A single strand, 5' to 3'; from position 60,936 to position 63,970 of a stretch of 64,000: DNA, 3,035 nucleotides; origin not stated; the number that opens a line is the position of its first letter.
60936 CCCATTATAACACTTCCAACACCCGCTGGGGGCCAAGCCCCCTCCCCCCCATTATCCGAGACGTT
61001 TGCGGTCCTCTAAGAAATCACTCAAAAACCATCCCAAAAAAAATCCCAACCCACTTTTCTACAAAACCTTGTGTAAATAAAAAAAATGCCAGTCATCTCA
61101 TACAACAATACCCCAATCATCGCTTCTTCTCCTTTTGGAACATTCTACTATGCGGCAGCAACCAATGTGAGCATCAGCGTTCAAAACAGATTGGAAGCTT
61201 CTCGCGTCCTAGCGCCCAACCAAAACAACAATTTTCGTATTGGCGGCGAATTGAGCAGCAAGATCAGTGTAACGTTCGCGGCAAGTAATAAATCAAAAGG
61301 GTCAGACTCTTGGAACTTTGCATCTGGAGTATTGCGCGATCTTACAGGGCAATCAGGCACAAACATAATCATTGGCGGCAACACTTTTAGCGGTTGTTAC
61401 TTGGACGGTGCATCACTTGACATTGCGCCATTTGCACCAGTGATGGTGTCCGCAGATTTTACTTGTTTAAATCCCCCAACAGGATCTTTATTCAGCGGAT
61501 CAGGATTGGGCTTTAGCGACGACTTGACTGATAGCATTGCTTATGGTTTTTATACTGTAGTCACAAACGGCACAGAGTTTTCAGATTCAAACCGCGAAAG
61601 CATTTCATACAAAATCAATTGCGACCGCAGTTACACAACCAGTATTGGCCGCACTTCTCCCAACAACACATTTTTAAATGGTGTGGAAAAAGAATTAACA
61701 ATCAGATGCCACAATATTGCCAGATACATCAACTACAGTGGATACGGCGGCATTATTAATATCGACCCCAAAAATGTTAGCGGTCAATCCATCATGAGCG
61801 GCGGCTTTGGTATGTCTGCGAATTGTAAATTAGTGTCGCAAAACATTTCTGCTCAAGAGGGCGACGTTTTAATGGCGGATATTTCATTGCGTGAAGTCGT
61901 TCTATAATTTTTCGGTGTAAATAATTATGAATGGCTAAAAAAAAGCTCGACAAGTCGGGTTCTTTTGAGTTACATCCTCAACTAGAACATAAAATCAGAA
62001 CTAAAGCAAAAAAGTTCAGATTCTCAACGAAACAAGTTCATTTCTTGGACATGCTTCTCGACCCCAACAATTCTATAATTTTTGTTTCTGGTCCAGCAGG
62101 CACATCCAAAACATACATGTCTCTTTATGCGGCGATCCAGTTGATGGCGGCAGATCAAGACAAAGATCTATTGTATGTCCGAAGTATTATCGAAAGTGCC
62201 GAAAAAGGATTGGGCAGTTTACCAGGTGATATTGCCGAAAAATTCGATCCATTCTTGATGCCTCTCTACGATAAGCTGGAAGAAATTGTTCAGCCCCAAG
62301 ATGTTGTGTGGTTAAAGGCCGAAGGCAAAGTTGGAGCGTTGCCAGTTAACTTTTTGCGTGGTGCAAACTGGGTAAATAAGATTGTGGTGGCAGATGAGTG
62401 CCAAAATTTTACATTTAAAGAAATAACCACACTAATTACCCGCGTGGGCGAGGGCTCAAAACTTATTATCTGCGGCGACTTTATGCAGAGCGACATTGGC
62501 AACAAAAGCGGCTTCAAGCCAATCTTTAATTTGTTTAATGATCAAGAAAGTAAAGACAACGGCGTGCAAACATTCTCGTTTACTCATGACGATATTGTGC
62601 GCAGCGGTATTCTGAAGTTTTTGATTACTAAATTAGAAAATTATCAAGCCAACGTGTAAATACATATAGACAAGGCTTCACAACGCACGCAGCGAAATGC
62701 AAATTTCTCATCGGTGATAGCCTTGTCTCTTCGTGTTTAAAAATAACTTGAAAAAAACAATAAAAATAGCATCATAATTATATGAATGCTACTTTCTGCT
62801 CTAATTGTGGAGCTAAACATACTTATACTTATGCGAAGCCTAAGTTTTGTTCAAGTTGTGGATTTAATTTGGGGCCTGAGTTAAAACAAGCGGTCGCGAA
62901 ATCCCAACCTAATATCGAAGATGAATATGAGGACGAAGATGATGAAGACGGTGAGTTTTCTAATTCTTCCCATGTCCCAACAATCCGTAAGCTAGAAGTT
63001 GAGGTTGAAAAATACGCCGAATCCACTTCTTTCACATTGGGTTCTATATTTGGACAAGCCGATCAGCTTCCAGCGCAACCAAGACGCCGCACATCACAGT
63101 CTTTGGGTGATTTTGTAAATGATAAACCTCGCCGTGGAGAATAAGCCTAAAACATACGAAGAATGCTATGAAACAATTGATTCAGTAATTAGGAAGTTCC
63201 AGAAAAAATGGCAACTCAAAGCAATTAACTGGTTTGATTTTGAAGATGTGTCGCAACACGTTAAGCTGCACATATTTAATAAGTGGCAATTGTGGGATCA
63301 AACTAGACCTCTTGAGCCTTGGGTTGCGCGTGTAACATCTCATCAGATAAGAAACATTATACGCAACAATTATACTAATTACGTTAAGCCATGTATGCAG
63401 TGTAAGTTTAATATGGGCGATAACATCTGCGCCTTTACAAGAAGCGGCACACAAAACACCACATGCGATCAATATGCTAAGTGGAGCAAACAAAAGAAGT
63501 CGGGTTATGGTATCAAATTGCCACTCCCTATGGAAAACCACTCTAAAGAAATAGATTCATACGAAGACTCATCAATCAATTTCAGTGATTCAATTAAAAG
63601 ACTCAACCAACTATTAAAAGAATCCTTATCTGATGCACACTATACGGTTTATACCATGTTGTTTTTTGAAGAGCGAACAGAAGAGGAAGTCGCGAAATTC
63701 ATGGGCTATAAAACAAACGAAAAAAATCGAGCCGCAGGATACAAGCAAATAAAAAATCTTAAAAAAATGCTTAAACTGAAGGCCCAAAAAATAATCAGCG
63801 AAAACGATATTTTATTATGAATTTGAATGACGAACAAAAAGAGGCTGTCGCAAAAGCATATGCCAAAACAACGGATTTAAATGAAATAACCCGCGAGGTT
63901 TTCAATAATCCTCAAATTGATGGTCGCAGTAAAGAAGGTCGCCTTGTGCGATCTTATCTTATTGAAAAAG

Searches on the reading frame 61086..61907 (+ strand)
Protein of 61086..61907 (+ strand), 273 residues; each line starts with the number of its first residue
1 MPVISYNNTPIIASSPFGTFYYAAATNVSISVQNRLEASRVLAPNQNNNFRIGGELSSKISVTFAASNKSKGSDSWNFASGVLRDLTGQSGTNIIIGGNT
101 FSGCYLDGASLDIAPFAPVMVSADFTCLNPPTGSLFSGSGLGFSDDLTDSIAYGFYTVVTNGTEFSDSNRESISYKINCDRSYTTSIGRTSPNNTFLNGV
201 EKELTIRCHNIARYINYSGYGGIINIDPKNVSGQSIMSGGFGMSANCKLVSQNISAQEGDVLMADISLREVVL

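Call 17: search_protein_families(library=phrogs, proteins=[window:61086-61907:+], max_evalue=0.001)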
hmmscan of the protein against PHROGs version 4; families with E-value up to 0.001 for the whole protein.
window:61086-61907:+ (273 aa): 0 families

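Call 31: search_dna_similar(query=window:61086-61907:+, collection=phages, mode=protein, max_rows=25)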
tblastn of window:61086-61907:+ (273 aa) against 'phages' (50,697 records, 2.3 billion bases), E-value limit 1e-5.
No match.

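Call 36: search_protein_families(library=pfam, proteins=[window:61086-61907:+], max_evalue=0.1)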
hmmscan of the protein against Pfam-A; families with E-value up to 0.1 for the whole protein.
window:61086-61907:+ (273 aa): 0 families

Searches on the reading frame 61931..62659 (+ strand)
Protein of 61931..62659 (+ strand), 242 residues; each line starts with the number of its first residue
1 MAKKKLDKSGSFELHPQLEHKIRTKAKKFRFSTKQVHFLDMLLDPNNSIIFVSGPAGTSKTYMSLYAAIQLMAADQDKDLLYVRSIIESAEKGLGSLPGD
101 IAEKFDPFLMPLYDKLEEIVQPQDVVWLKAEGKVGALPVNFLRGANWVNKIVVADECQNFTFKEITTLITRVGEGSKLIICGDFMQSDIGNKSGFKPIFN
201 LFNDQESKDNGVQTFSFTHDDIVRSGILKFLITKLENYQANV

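Call 17: search_protein_families(library=phrogs, proteins=[window:61931-62659:+], max_evalue=0.001)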
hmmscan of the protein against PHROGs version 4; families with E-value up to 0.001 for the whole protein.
window:61931-62659:+ (242 aa): 4 families
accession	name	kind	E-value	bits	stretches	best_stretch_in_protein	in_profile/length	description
phrog_170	-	other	5.7e-61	207.7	1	25-240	69-282/323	PhoH-like phosphate starvation-inducible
phrog_2765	-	other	8.7e-39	134.6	1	22-206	224-420/443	PhoH-like phosphate starvation-inducible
phrog_32482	-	other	2.9e-15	56.9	1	42-232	392-580/589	PhoH-like phosphate starvation-inducible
phrog_2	-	head and packaging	1.1e-06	28.7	1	24-182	260-400/807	terminase large subunit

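Call 82: find_related_loci(query=window:61931-62659:+, collection=viral_contigs, flank=10000)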
Query window:61931-62659:+ (242 aa) in viral_contigs; peptide patterns used: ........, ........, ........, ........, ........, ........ (x = any residue, [..] = any of these).
218 stretches matched a pattern; 203 encode a relative of the query (tblastn E <= 1e-3); the best 80 are kept; 80 distinct loci.
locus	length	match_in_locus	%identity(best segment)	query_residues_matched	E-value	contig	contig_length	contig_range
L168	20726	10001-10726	95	1-242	3e-158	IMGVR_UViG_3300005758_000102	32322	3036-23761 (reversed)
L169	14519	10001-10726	89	1-242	1e-141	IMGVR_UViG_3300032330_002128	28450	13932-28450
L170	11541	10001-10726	89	1-242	1e-141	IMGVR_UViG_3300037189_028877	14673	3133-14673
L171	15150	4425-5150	79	1-242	7e-133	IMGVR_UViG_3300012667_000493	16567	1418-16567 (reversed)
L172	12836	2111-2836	79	1-242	1e-132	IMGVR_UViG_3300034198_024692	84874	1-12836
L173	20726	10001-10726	79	1-242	1e-132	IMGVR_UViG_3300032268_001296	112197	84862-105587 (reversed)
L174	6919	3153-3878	79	1-242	3e-132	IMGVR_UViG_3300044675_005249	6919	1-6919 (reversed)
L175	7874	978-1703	79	1-242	3e-132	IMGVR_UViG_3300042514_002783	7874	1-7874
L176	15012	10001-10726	77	1-242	7e-132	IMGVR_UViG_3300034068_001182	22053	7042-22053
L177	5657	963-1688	77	1-242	3e-132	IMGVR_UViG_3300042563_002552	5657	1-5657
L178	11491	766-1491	77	1-242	4e-131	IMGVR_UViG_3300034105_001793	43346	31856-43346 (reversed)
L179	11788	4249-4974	76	1-242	2e-130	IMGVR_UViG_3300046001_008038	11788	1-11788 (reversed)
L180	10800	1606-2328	79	1-242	2e-127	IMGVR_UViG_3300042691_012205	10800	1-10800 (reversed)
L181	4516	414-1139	75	1-242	1e-128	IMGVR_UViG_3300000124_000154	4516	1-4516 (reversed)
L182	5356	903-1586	77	9-236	9e-124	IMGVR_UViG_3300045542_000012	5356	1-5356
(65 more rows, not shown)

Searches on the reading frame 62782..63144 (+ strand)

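Call 36: search_protein_families(library=pfam, proteins=[window:62782-63144:+], max_evalue=0.1)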
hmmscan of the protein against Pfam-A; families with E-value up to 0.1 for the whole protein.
window:62782-63144:+ (120 aa): 5 families
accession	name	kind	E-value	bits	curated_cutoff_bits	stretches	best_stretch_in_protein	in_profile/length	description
PF13240.11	Zn_Ribbon_1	-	0.00047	20.3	25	1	2-12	12-22/23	zinc-ribbon domain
PF12773.13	DZR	-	0.0036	17.9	27.3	1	3-32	12-36/45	Double zinc ribbon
PF14803.11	Zn_ribbon_Nudix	-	0.016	15.6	25.6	0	5-15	2-12/34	Nudix N-terminal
PF01907.25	Ribosomal_L37e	-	0.082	13.4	27.6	0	4-29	16-39/53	Ribosomal protein L37e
PF10083.14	DUF2321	-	0.096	12.8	24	0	18-53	65-99/157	Uncharacterized protein conserved in bacteria (DUF2321)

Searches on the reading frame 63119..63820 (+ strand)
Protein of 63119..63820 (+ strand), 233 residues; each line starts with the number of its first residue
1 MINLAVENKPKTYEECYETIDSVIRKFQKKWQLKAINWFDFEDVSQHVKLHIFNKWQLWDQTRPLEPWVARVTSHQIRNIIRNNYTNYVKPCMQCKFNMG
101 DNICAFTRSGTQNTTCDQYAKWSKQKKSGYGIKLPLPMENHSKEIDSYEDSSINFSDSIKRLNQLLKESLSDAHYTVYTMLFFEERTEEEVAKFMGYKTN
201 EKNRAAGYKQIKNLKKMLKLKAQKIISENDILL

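Call 17: search_protein_families(library=phrogs, proteins=[window:63119-63820:+], max_evalue=0.001)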
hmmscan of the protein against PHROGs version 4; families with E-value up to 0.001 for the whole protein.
window:63119-63820:+ (233 aa): 1 family
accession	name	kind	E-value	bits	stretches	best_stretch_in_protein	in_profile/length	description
phrog_1740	-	transcription regulation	2.7e-07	30.5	1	6-84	51-126/567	RNA polymerase sigma factor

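Call 32: search_dna_similar(query=window:63119-63820:+, collection=phages, mode=protein, max_rows=25)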
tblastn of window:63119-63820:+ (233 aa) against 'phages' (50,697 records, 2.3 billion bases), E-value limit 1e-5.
No match.

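Call 36: search_protein_families(library=pfam, proteins=[window:63119-63820:+], max_evalue=0.1)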
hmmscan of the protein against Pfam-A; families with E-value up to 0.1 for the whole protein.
window:63119-63820:+ (233 aa): 2 families
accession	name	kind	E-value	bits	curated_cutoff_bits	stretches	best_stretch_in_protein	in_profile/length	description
PF20594.3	DUF6794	-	0.00079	19.8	27.1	1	10-63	2-55/83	Domain of unknown function (DUF6794)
PF04542.20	Sigma70_r2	-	0.002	18.4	24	1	19-84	8-68/71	Sigma-70 region 2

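Call 101: search_solved_structures(query=window:63119-63820:+, max_evalue=1)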
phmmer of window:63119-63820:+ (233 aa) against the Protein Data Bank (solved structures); distinct sequences matched with E-value up to 1: 4.
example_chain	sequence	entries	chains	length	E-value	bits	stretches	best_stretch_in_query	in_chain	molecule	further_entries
8vd6_A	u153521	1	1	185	0.0047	19.8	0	181-215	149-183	CAP REPEAT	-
6y3z_A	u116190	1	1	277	0.19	14.5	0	28-79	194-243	m7GpppN-mRNA hydrolase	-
8gi1_A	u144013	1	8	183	0.23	14.2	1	158-228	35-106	Accessory protein Csx28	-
2mez_A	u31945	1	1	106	0.55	13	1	95-159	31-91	Multiprotein Bridging Factor (MBP-like)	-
